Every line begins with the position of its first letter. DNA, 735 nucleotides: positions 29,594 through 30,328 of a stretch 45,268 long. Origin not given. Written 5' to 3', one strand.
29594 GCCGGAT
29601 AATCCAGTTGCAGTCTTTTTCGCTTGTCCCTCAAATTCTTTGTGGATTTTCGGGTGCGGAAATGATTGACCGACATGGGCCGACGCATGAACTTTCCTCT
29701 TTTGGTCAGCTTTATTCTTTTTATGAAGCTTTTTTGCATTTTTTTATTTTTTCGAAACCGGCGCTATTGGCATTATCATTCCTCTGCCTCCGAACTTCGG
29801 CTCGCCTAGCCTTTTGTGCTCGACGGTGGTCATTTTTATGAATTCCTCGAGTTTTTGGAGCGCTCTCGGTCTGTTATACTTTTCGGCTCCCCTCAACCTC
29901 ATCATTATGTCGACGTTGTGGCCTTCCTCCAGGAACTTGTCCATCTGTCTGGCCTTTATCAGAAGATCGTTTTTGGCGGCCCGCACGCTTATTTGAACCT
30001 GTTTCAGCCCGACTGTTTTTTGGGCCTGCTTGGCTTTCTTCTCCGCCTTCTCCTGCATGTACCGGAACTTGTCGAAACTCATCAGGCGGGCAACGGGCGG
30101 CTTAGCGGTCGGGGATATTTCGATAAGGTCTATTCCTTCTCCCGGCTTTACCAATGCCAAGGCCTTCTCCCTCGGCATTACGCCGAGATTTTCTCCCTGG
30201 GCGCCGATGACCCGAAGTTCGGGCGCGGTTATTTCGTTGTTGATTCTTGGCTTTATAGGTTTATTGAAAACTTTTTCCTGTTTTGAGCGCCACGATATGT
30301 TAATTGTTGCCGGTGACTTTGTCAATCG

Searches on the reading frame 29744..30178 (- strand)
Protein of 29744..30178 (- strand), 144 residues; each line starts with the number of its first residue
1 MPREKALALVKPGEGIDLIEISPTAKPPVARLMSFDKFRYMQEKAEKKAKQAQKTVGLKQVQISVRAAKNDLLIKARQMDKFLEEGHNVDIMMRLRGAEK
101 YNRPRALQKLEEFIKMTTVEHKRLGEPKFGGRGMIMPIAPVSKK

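Call 19: find_related_loci(query=window:29744-30178:-, collection=genome_contigs, flank=6000)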
Query window:29744-30178:- (144 aa) in genome_contigs; peptide patterns used: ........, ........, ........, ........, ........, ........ (x = any residue, [..] = any of these).
360 stretches matched a pattern; 12 encode a relative of the query (tblastn E <= 1e-3); 12 distinct loci.
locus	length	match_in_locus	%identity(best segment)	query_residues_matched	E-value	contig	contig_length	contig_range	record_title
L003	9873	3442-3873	90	1-144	5e-85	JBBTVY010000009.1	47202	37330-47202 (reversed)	MAG: Patescibacteria group bacterium isolate H43-bin079_1 H43_bin079_1_000000000009, whole genome shotgun sequence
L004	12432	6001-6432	83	1-144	3e-79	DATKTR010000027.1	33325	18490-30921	MAG TPA_asm: Candidatus Paceibacterota bacterium isolate SMAG_U14086 k141_885429, whole genome shotgun sequence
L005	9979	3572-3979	75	1-138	4e-66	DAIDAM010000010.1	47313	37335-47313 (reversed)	MAG TPA_asm: bacterium isolate clean1841 k141_421431, whole genome shotgun sequence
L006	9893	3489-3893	70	5-139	4e-63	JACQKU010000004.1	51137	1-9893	MAG: Candidatus Liptonbacteria bacterium isolate NC_groundwater_1185_Ag_S-0.1um_48_121 S_p1_S3_coassembly_k141_616533, w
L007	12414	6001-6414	63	1-138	1e-56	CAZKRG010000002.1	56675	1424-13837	MAG TPA_asm: uncultured Candidatus Saccharibacteria bacterium isolate SRP093762_co1_1 genome assembly, contig: NODE_340_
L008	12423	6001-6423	65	1-139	3e-56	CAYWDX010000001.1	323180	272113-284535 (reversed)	MAG TPA_asm: uncultured Candidatus Saccharibacteria bacterium isolate SRP273308_co1_109 genome assembly, contig: NODE_25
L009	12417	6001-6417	63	1-139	3e-53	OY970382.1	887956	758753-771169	MAG: uncultured bacterium isolate MFD03726.bin.c.5 genome assembly, chromosome: 1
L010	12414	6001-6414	66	1-138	6e-49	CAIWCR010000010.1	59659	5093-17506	MAG: uncultured Parcubacteria group bacterium isolate AlinenLipids_bin-8440 genome assembly, contig: bin-8440:10/47, who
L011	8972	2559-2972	64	1-138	2e-48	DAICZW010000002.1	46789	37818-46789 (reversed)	MAG TPA_asm: bacterium isolate clean1826 NODE_2_length_46789_cov_5.652680, whole genome shotgun sequence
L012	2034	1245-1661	55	1-139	3e-40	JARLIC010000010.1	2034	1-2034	MAG: Candidatus Paceibacterota bacterium isolate MAG_CO256 MetaCoAG_Bin_256_Oxic_k141_114509, whole genome shotgun seque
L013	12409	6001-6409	66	3-139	5e-48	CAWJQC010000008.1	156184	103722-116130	MAG: uncultured bacterium isolate MFD03726.bin.1.80 genome assembly, contig: contig_58256, whole genome shotgun sequence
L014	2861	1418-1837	35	1-141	6e-17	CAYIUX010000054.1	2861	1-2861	MAG TPA_asm: uncultured Gammaproteobacteria bacterium isolate ERP119705_co5_62 genome assembly, contig: NODE_55874_lengt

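Call 92: search_protein_families(library=pfam, proteins=[L003:2480-2788:+, L004:5184-5411:+, L005:2673-2960:+], max_evalue=0.01)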
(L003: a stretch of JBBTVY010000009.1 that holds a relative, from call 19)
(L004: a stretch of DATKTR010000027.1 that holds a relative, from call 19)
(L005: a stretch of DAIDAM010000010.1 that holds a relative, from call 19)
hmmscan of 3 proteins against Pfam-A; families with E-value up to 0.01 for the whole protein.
L003:2480-2788:+ (102 aa): 0 families

L004:5184-5411:+ (75 aa): 0 families

L005:2673-2960:+ (95 aa): 0 families

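Call 93: search_protein_families(library=ncbifam, proteins=[L004:5184-5411:+], max_evalue=0.01)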
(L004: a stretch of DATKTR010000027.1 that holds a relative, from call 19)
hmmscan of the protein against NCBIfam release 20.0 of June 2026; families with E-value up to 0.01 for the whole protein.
L004:5184-5411:+ (75 aa): 0 families

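Call 98: search_protein_families(library=pfam, proteins=[L009:5204-5779:-, L008:5275-5877:-, L011:1689-2372:-, L013:4070-4717:-], max_evalue=0.01)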
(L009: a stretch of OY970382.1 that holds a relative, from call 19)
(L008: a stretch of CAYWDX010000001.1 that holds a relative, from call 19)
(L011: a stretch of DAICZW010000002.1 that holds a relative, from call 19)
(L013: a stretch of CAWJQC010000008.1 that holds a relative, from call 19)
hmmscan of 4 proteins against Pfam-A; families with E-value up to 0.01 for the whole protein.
L009:5204-5779:- (191 aa): 1 family
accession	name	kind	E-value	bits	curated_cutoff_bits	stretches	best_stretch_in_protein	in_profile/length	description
PF03703.20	bPH_2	-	2.3e-13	50.6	22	1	92-176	1-76/78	Bacterial PH domain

L008:5275-5877:- (200 aa): 1 family
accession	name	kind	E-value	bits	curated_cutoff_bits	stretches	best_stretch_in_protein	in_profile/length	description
PF03703.20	bPH_2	-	1.8e-14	54.2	22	1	101-185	1-76/78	Bacterial PH domain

L011:1689-2372:- (227 aa): 1 family
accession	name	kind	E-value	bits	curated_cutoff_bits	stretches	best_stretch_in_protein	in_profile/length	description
PF03703.20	bPH_2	-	2.2e-12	47.4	22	1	130-213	3-77/78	Bacterial PH domain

L013:4070-4717:- (215 aa): 1 family
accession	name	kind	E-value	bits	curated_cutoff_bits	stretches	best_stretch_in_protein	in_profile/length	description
PF03703.20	bPH_2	-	3.6e-14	53.2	22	1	117-201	2-78/78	Bacterial PH domain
